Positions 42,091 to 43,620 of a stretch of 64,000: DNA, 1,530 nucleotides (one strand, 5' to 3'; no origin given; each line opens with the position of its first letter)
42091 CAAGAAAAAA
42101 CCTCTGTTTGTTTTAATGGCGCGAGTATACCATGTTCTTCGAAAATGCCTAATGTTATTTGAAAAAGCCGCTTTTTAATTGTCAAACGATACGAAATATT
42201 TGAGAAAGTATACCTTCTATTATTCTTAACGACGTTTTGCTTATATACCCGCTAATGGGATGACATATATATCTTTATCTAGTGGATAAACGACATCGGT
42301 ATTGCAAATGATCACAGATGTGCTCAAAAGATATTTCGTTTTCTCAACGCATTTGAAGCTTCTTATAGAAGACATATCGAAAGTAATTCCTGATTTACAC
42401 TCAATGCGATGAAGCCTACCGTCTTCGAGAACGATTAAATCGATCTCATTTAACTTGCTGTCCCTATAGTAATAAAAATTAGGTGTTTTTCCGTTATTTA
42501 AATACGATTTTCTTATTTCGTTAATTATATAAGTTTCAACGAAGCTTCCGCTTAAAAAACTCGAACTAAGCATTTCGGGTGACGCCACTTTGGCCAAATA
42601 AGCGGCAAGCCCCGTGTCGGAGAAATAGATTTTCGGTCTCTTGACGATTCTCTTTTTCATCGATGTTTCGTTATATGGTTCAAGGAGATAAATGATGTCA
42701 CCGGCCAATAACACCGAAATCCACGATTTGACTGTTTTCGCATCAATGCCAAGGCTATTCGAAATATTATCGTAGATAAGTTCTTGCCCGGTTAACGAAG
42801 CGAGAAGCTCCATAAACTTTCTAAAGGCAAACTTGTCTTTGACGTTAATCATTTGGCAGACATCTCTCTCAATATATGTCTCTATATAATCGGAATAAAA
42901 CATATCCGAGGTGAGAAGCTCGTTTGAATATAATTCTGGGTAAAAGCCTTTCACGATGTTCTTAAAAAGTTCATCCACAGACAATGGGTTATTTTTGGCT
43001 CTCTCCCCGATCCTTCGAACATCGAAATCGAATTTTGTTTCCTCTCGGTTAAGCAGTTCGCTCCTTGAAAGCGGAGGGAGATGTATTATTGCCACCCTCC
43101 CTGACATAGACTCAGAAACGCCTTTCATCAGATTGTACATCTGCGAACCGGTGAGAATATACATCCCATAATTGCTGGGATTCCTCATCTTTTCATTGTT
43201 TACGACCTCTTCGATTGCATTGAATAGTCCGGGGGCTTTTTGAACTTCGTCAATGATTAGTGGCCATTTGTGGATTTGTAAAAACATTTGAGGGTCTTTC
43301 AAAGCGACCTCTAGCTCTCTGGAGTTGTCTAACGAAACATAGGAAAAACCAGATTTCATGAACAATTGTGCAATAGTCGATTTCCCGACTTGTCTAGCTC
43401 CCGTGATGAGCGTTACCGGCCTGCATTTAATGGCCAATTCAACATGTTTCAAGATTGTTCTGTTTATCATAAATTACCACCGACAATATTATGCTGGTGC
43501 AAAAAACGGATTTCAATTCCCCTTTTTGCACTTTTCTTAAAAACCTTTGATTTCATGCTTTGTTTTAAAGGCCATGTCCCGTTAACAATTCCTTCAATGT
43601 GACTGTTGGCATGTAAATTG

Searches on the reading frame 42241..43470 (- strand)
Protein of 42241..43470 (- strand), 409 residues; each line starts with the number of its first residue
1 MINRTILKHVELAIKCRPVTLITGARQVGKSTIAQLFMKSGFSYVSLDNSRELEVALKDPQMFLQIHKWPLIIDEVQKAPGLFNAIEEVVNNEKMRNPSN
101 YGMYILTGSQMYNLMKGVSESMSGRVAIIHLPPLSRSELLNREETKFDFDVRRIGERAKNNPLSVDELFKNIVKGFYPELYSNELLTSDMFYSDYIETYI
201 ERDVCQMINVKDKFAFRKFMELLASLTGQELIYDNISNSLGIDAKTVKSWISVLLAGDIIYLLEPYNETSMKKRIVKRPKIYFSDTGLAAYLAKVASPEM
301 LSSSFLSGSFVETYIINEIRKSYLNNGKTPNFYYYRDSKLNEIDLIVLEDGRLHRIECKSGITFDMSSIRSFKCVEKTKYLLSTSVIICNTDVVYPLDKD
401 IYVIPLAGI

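Call 18: search_protein_families(library=pfam, proteins=[window:42241-43470:-], max_evalue=0.00001)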
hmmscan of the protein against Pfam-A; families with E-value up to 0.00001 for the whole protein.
window:42241-43470:- (409 aa): 2 families
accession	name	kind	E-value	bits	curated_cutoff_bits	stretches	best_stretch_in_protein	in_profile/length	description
PF13635.12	DUF4143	-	3e-41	141.3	28.1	1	201-361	1-160/160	Domain of unknown function (DUF4143)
PF13173.12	AAA_14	-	1.1e-25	90.6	27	1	18-140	3-129/129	AAA domain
